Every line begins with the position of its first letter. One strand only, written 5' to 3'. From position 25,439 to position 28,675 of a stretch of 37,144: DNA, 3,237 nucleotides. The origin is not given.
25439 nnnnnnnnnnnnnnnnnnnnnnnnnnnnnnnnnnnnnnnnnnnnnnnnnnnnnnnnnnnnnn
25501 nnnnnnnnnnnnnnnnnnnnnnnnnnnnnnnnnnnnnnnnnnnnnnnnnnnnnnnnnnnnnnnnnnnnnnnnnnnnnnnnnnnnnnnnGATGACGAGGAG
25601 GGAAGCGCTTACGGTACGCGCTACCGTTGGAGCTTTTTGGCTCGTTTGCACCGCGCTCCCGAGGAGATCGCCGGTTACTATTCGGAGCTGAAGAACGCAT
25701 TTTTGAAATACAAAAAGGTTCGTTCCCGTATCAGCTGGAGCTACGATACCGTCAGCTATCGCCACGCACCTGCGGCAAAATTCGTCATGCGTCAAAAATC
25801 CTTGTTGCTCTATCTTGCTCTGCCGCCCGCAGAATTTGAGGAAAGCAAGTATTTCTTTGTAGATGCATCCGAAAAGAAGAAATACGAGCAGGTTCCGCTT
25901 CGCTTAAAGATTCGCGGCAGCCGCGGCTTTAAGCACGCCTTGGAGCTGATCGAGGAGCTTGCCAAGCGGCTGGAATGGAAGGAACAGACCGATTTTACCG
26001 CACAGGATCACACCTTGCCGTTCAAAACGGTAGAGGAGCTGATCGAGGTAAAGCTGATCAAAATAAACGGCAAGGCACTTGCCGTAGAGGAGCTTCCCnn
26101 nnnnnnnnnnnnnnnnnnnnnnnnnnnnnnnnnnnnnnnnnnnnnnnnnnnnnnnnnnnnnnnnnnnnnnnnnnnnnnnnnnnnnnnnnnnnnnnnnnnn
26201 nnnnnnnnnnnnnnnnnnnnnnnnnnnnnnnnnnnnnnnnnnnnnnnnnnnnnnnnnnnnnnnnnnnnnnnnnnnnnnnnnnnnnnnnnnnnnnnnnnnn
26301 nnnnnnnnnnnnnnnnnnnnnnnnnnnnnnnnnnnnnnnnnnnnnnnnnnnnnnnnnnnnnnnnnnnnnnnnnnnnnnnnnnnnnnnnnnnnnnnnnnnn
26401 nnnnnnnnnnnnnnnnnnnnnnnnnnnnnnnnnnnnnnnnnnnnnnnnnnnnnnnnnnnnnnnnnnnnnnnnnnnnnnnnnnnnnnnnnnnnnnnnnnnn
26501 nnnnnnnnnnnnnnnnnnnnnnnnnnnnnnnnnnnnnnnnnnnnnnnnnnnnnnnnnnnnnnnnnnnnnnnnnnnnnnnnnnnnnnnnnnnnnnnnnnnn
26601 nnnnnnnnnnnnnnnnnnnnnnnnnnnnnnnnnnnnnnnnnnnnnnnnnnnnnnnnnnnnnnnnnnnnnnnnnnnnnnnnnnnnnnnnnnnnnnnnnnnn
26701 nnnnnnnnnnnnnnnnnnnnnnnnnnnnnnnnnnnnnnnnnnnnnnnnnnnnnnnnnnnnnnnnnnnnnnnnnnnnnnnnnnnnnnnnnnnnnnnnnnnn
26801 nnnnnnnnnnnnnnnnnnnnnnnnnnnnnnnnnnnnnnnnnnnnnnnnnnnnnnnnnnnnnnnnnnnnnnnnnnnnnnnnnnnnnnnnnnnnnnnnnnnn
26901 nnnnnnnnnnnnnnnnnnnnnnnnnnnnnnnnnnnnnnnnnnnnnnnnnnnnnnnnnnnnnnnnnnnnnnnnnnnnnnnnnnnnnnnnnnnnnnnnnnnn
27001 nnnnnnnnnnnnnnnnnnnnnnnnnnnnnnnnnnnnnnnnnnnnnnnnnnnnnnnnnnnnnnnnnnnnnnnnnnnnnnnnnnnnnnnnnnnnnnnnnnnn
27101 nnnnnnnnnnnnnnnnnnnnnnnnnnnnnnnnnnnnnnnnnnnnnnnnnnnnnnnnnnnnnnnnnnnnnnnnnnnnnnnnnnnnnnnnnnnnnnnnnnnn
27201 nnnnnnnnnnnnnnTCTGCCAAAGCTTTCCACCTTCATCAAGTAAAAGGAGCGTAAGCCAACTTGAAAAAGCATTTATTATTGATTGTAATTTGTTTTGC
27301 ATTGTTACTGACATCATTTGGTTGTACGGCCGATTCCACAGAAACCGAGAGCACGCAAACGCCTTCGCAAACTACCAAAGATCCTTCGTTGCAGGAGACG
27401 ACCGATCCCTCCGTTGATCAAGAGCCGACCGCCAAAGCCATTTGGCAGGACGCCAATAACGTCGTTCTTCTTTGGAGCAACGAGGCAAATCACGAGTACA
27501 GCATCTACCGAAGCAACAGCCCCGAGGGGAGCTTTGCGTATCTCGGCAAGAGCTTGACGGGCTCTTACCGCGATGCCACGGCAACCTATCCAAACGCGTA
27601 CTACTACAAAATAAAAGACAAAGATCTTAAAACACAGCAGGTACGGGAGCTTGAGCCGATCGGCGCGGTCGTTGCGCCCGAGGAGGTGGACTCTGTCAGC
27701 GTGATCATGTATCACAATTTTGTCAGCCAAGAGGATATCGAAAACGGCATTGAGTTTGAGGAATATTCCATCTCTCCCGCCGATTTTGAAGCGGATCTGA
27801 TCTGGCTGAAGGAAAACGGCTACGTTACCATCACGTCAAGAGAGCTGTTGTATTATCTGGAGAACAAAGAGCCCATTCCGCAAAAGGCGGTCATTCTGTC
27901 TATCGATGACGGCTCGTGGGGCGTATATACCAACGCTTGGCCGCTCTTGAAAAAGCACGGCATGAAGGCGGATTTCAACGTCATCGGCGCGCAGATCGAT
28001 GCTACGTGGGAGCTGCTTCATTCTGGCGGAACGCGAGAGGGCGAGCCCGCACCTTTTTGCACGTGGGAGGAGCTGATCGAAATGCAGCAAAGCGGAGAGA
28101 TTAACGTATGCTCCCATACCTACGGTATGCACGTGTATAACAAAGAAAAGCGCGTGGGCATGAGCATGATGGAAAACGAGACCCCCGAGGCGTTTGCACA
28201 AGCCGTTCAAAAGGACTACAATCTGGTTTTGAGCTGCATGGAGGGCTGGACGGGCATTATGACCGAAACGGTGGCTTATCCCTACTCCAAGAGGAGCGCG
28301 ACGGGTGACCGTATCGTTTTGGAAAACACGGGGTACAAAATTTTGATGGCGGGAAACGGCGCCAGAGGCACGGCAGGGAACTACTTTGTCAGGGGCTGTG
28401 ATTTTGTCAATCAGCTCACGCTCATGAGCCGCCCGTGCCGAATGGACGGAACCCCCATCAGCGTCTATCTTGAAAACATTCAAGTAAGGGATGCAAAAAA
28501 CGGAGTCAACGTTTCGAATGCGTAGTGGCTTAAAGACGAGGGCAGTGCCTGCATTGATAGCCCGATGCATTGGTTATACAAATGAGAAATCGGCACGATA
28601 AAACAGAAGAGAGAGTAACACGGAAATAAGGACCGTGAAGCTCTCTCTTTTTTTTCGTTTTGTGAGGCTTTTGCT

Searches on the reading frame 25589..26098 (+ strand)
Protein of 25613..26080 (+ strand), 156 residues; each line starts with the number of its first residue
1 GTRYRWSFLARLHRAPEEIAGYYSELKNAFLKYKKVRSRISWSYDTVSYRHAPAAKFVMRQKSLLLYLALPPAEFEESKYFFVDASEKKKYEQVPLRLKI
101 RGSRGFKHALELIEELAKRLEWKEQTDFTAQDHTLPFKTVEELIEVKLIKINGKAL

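Call 26: find_homologous_proteins(query=window:25613-26080:+, max_evalue=0.001)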
Query seq(156 aa) (156 aa): 8 proteins with E <= 0.001 among 575 candidates.
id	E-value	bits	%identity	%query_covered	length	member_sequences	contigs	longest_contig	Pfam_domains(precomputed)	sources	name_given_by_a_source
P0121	5.3e-24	103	40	96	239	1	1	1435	-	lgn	-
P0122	1.5e-22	98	39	95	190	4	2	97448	-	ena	-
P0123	4.1e-22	97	38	95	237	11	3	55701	-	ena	-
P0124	4.9e-22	96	40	95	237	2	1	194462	-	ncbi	-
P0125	1.5e-19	88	41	95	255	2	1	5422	-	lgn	-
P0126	1.7e-19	88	43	74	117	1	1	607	-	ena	-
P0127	1.9e-18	85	71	40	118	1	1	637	-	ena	-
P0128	8.9e-9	53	94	20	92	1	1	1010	-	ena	-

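Call 28: find_encoding_contigs(protein=P0124, flank=8000, max_places=1)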
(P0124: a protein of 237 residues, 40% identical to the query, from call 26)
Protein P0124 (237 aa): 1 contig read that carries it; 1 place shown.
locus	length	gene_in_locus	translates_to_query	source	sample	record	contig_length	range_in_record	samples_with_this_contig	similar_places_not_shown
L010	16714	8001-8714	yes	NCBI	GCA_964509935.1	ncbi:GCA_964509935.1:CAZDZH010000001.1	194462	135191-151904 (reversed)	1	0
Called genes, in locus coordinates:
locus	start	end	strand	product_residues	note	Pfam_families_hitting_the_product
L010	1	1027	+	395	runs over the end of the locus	PF13535:ATP-grasp_4 (weak)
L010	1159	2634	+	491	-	PF09547:SpoIVA_ATPase, PF20438:SpoIVA_middle, PF20439:SpoIVA_C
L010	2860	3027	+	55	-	-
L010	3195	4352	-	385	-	PF00389:2-Hacid_dh, PF02826:2-Hacid_dh_C, PF03446:NAD_binding_2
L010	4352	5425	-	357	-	PF00266:Aminotran_5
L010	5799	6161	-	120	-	-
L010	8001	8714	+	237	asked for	-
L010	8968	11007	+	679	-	-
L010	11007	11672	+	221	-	PF01596:Methyltransf_3, PF13578:Methyltransf_24, PF13649:Methyltransf_25 (weak)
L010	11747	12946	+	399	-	PF01136:Peptidase_U32, PF16325:Peptidase_U32_C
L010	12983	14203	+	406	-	PF00275:EPSP_synthase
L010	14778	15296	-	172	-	PF00210:Ferritin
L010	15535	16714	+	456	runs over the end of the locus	PF00817:IMS, PF11799:IMS_C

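Call 29: find_encoding_contigs(protein=P0122, flank=8000, max_places=1)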
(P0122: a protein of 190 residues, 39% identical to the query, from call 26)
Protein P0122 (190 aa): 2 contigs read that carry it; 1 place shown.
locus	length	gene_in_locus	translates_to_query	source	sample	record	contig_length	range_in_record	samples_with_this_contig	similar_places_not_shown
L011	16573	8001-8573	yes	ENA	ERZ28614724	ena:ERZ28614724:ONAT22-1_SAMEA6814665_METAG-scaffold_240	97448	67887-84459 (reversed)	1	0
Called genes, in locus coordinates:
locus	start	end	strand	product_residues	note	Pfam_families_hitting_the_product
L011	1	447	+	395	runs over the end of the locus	-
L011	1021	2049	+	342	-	PF20438:SpoIVA_middle, PF20439:SpoIVA_C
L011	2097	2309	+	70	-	-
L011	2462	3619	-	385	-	PF00389:2-Hacid_dh, PF02826:2-Hacid_dh_C, PF03446:NAD_binding_2 (weak)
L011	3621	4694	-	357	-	PF00266:Aminotran_5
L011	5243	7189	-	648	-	-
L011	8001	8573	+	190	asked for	-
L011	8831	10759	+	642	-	PF00753:Lactamase_B, PF12706:Lactamase_B_2, PF22505:RNase_J_b_CASP, PF07521:RMMBL, PF17770:RNase_J_C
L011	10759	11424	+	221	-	PF01596:Methyltransf_3, PF13578:Methyltransf_24, PF13649:Methyltransf_25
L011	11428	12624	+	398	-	PF01136:Peptidase_U32, PF16325:Peptidase_U32_C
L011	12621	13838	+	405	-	PF00275:EPSP_synthase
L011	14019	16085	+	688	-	PF12437:GSIII_N, PF00120:Gln-synt_C, PF18318:Gln-synt_C-ter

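Call 34: search_solved_structures(query=A2, max_evalue=10)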
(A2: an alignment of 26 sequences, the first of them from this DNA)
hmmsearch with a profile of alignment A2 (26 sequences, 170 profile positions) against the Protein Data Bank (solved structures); distinct sequences matched with E-value up to 10: 4.
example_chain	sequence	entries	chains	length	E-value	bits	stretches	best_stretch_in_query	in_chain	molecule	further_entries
2mpc_A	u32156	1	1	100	0.41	13.3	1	78-133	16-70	Pyrin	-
3ndq_A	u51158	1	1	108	0.85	12.3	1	28-55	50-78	Transcription elongation factor A protein 1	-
6xqn_A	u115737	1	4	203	4.4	10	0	36-81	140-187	Calcium uniporter protein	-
6x4s_A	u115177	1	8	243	4.8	9.8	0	36-81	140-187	Calcium uniporter protein,Protein EMRE homolog, mitochondrial-like Protein fusion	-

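Call 35: search_protein_families(library=pfam, alignment_id=A2, max_evalue=1)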
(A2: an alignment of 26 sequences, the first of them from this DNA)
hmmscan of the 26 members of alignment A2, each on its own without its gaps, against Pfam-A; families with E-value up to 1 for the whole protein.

A. member 1, seq(170 aa): 0 families

B. families by the number of members that match (of 26 scanned): 13 families
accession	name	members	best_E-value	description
PF22194.2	F-93_WHD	2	0.0012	F-93, winged-helix domain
PF02005.22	TRM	2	0.044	N2,N2-dimethylguanosine tRNA methyltransferase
PF01479.30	S4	2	0.051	S4 domain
PF24768.1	ARM_ARMC5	2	0.052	ARMC5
PF10640.14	MCEL_TPase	1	0.0041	mRNA capping enzyme catalytic subunit, RNA triphosphatase domain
PF17289.8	Terminase_6C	1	0.083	Terminase RNaseH-like domain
PF25212.1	HVO_A0114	1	0.094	HVO_A0114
PF15862.10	Coilin_N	1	0.11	Coilin N-terminus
PF14864.11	Alkyl_sulf_C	1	0.11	Alkyl sulfatase C-terminal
PF25223.1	DUF7841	1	0.16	Domain of unknown function (DUF7841)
PF02434.22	Fringe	1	0.21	Fringe-like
PF19334.4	DUF5920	1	0.22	Domain of unknown function (DUF5920)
PF23856.1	DUF7219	1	0.22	Family of unknown function (DUF7219)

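Call 45: predict_structure(alignment_id=A2)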
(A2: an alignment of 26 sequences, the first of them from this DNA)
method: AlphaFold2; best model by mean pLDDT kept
length: 170 residues; sequences in the alignment: 26
mean_pLDDT: 89.8   pTM: 0.83
mean pLDDT of the five models: 89.8, 89.5, 89.4, 89.3, 89.1
residues with pLDDT >= 90: 143; 70-90: 7; 50-70: 10; < 50: 10
segments of 3 or more residues with pLDDT < 50: 1-7, 168-170
pLDDT, mean of each block of 10 residues (from residue 1): 46 91 97 98 96 95 95 97 93 94 97 97 96 95 95 91 53
secondary structure, 60 per line:
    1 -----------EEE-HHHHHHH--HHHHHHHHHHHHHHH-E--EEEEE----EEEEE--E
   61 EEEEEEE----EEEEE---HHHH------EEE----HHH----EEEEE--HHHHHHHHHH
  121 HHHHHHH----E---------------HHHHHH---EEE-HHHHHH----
elements in order: E12-14 H16-22 H25-39 E44-48 E53-57 E60-67 E72-76 H80-83 E90-92 E104-108 H111-127 H148-153 E157-159 H161-166

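Call 47: fold_search(model_id=the predicted structure, library=pdb)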
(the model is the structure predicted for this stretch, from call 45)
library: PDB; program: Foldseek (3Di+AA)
matches with E <= 10: 409; with E <= 0.001: 0
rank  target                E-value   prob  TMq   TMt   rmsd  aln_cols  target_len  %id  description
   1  2fki_MODEL_1_A        1.4e-02  1.00  0.43  0.59   4.1       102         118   13  NMR Structure of Protein yjbR from Escherichia coli; Northeast Structural Genomics Consortium Target ER226 (released 2006-02-28)
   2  9t2w_A                5.0e-02  0.75  0.32  0.40   7.1       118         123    8  YdhG-like domain-containing protein (Frataxin) from Listeria monocytogenes (released 2025-11-19)
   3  2oc6_A                8.8e-02  0.77  0.38  0.48   5.5       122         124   14  Crystal structure of a protein from the duf1801 family (ydhg, bsu05750) from bacillus subtilis at 1.75 A resolution (released 2007-01-16)
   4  9t2w_B                1.3e-01  0.72  0.36  0.47  10.1       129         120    8  YdhG-like domain-containing protein (Frataxin) from Listeria monocytogenes (released 2025-11-19)
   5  3fkd_A                1.3e-01  0.66  0.33  0.19   4.6       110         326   16  The crystal structure of L-threonine-O-3-phosphate decarboxylase from Porphyromonas gingivalis (released 2009-02-03)
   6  3fkd_B                1.5e-01  0.60  0.33  0.19   4.7       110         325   17  The crystal structure of L-threonine-O-3-phosphate decarboxylase from Porphyromonas gingivalis (released 2009-02-03)
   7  3euc_B                1.6e-01  0.80  0.34  0.18   4.1       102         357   12  Crystal structure of histidinol-phosphate aminotransferase (YP_297314.1) from RALSTONIA EUTROPHA JMP134 at 2.05 A reso (released 2008-11-11)
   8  2xga_A                2.1e-01  0.20  0.25  0.31   9.5       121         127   16  MTSL spin-labelled Shigella Flexneri Spa15 (released 2010-12-01)
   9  3euc_A                2.2e-01  0.72  0.34  0.18   4.1       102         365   12  Crystal structure of histidinol-phosphate aminotransferase (YP_297314.1) from RALSTONIA EUTROPHA JMP134 at 2.05 A reso (released 2008-11-11)
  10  2xga_B                2.5e-01  0.20  0.27  0.33   9.3       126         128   15  MTSL spin-labelled Shigella Flexneri Spa15 (released 2010-12-01)
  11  2od0_A                2.9e-01  0.35  0.30  0.44   7.2       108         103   15  The crystal structure of gene product VP1028 from Vibrio parahaemolyticus (released 2007-01-23)
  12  2i8d_A                3.7e-01  0.28  0.36  0.48  14.9       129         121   11  Crystal structure of an uncharacterized conserved protein of COG5646 (ZP_00384875.1) from Lactobacillus casei ATCC 334 (released 2006-09-19)
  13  9ip3_A                3.9e-01  0.06  0.19  0.04  14.9       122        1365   11  Cryo-EM structure of the RNA-dependent RNA polymerase complex in a compact conformation from Ebola virus (released 2025-04-09)
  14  7vno_A                4.2e-01  0.21  0.29  0.13   8.8       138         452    9  Structure of aminotransferase (released 2022-03-30)
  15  7qh9_CCC              4.5e-01  0.33  0.20  0.08   4.1        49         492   10  TarM(Se)_G117R-4RboP (released 2023-05-10)
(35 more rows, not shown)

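Call 72: search_protein_representatives(alignment_id=A2)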
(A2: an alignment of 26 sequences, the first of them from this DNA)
Query: 26 sequences, 170 profile positions. Proteins with E-value up to 0.001 (for the whole library): 3478; up to 1e-10: 3157; up to 1e-30: 1606. The best 150 are listed.
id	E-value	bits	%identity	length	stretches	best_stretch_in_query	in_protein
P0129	1.5e-186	629.9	-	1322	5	7-160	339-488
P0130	9.9e-183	617.5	-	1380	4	7-165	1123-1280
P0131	1.2e-182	617.2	-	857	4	9-168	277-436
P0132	9.1e-171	578.5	-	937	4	9-166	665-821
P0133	4.4e-167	566.5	-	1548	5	8-160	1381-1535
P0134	1.0e-164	558.8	-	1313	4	4-154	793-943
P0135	3.5e-154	524.5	-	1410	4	3-165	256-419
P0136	6.8e-154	523.6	-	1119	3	8-161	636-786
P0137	5.6e-153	520.6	-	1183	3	9-161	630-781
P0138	4.8e-152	517.6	-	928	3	3-162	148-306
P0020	8.2e-151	513.6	-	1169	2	3-167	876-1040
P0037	3.5e-149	508.3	-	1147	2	7-166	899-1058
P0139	2.7e-148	505.4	-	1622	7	16-162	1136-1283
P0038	1.6e-147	502.9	-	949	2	5-169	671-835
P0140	1.5e-142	486.7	-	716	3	6-161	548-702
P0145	3.4e-136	466.0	-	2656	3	4-161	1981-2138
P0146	8.5e-135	461.5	-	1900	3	3-162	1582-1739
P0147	1.2e-133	457.7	-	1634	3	4-168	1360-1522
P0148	1.8e-133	457.1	-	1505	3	7-165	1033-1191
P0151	2.9e-131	450.0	-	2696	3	4-169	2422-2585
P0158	1.2e-124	428.4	-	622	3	7-160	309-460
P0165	6.4e-111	383.7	-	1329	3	5-162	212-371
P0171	1.8e-106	369.3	-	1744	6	10-162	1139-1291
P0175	1.2e-104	363.4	-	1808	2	6-160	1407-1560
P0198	1.1e-95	334.2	-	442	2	4-160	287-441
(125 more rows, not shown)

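Call 73: search_protein_families(library=pfam, proteins=[P0129, P0130, P0132, P0134, P0136, P0140, P0158, P0198], max_evalue=0.0001)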
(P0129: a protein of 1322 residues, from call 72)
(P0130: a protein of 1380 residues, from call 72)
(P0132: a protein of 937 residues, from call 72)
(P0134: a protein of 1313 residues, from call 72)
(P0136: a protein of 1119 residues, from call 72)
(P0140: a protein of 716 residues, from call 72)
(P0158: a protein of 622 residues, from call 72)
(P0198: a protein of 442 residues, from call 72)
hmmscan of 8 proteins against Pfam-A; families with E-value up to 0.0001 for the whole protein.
P0129 (1322 aa): 2 families
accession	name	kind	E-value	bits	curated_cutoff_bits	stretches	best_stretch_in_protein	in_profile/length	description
PF18899.5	DUF5655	-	3.6e-17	62.8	24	0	577-633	10-66/109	Domain of unknown function (DUF5655)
PF13610.12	DDE_Tnp_IS240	-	1.1e-06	29.3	27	0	199-229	11-41/139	DDE domain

P0130 (1380 aa): 1 family
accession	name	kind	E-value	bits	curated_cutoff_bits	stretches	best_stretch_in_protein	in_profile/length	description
PF09823.15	DUF2357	-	1e-09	38.5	23.3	1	123-231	94-204/251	Domain of unknown function (DUF2357)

P0132 (937 aa): 0 families

P0134 (1313 aa): 1 family
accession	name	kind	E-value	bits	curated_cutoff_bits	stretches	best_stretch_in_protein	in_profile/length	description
PF09823.15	DUF2357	-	4.7e-07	29.7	23.3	1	68-176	89-197/251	Domain of unknown function (DUF2357)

P0136 (1119 aa): 1 family
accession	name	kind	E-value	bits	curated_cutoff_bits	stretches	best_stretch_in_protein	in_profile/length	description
PF09823.15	DUF2357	-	2.1e-06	27.6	23.3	1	63-159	93-191/251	Domain of unknown function (DUF2357)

P0140 (716 aa): 0 families

P0158 (622 aa): 0 families

P0198 (442 aa): 0 families

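Call 75: search_protein_families(library=pfam, proteins=[P0145, P0151, P0146, P0175], max_evalue=0.0001)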
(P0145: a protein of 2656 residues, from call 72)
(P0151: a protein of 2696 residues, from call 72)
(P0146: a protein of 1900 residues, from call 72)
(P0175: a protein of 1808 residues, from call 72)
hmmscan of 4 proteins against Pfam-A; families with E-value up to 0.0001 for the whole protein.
P0145 (2656 aa): 2 families
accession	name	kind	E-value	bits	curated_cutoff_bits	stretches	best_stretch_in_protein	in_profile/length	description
PF18676.6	MBG_2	-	8.2e-12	46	25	2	1257-1324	3-72/72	MBG domain (YGX type)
PF00828.25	Ribosomal_L27A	-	3.1e-11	44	21.5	1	2579-2647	1-71/72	Ribosomal proteins 50S-L15, 50S-L18e, 60S-L27A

P0151 (2696 aa): 3 families
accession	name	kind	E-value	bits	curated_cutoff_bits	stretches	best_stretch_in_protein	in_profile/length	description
PF18889.6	Beta_helix_3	-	9.8e-16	57.9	27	0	635-657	1-20/20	Beta helix repeat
PF09479.16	Flg_new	-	1.1e-13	51.5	27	1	1393-1458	1-64/65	Listeria-Bacteroides repeat domain (List_Bact_rpt)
PF00828.25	Ribosomal_L27A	-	1.3e-08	35.6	21.5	1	2625-2692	2-71/72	Ribosomal proteins 50S-L15, 50S-L18e, 60S-L27A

P0146 (1900 aa): 1 family
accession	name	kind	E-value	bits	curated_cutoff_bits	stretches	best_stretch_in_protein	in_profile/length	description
PF09479.16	Flg_new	-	1.2e-11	45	27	0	311-348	19-56/65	Listeria-Bacteroides repeat domain (List_Bact_rpt)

P0175 (1808 aa): 3 families
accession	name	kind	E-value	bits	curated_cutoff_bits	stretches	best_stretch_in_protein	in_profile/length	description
PF18887.5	MBG_3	-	2.1e-07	31.4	25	1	1007-1049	11-54/72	MBG domain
PF13895.12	Ig_2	-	8.9e-07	29.5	27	1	607-664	25-78/79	Immunoglobulin domain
PF24130.1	DUF7397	-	1.7e-06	28.2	27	0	747-766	21-40/56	Family of unknown function (DUF7397)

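Call 76: search_protein_families(library=pfam, proteins=[P0139, P0171, P0133, P0147, P0148, P0165], max_evalue=0.0001)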
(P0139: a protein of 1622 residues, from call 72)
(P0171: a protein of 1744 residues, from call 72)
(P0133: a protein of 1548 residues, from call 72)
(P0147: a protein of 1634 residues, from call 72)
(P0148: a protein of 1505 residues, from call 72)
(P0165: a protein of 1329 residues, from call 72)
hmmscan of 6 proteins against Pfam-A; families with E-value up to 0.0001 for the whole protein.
P0139 (1622 aa): 0 families

P0171 (1744 aa): 1 family
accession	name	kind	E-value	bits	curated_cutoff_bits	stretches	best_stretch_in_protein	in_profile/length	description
PF09823.15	DUF2357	-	4.1e-07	29.9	23.3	1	1411-1509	89-188/251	Domain of unknown function (DUF2357)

P0133 (1548 aa): 1 family
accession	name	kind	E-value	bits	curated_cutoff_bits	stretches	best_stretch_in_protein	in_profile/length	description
PF08818.16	DUF1801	-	6.1e-05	23.8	27.2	0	1071-1165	6-82/85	Domain of unknown function (DU1801)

P0147 (1634 aa): 2 families
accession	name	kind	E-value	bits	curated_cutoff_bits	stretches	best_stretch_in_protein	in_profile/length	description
PF09479.16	Flg_new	-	1e-16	61.2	27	1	330-395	1-64/65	Listeria-Bacteroides repeat domain (List_Bact_rpt)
PF00828.25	Ribosomal_L27A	-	1.6e-09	38.5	21.5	1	1563-1630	2-71/72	Ribosomal proteins 50S-L15, 50S-L18e, 60S-L27A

P0148 (1505 aa): 1 family
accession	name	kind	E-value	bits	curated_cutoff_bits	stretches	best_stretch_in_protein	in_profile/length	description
PF09823.15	DUF2357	-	1.6e-07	31.3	23.3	1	681-785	93-198/251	Domain of unknown function (DUF2357)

P0165 (1329 aa): 1 family
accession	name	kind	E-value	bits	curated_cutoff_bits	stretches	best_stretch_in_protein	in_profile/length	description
PF09823.15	DUF2357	-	6.1e-09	35.9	23.3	1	574-678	88-194/251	Domain of unknown function (DUF2357)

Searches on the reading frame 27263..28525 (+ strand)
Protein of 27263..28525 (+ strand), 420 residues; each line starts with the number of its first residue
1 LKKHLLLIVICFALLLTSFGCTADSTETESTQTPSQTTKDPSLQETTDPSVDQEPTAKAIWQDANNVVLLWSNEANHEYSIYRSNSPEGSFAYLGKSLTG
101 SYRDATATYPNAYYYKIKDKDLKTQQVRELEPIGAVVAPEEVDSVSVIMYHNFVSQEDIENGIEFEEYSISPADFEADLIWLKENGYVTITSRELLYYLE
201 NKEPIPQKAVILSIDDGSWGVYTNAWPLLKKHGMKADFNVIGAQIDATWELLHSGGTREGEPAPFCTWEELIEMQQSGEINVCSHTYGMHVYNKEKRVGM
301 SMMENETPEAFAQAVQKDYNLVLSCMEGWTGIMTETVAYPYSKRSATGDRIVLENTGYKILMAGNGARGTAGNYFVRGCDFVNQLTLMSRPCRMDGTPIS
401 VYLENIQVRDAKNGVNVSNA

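Call 6: search_protein_families(library=pfam, proteins=[window:27263-28525:+], max_evalue=0.01)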
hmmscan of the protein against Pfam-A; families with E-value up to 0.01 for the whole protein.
window:27263-28525:+ (420 aa): 1 family
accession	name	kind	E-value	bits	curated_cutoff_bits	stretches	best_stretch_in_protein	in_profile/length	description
PF01522.26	Polysacc_deac_1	-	9.7e-14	51.8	23.1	1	204-358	3-121/124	Polysaccharide deacetylase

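Call 10: search_protein_families(library=ncbifam, proteins=[window:27263-28525:+], max_evalue=0.01)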
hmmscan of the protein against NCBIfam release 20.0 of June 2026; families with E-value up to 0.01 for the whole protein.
window:27263-28525:+ (420 aa): 4 families
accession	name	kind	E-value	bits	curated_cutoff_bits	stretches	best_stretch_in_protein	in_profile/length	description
TIGR03938.2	deacetyl_PgaB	equivalog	5.7e-32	110.8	321.9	1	145-362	3-229/621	poly-beta-1,6-N-acetyl-D-glucosamine N-deacetylase PgaB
NF011176.0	PRK14581.1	equivalog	2.3e-21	75.6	1091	1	144-363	48-273/673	poly-beta-1,6-N-acetyl-D-glucosamine N-deacetylase PgaB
NF011177.0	PRK14582.1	equivalog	1e-19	70.3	923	1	142-361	46-271/671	poly-beta-1,6-N-acetyl-D-glucosamine N-deacetylase PgaB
TIGR03933.1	PIA_icaB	equivalog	4.6e-16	59.1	248.35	1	160-345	25-192/245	intercellular adhesin biosynthesis polysaccharide N-deacetylase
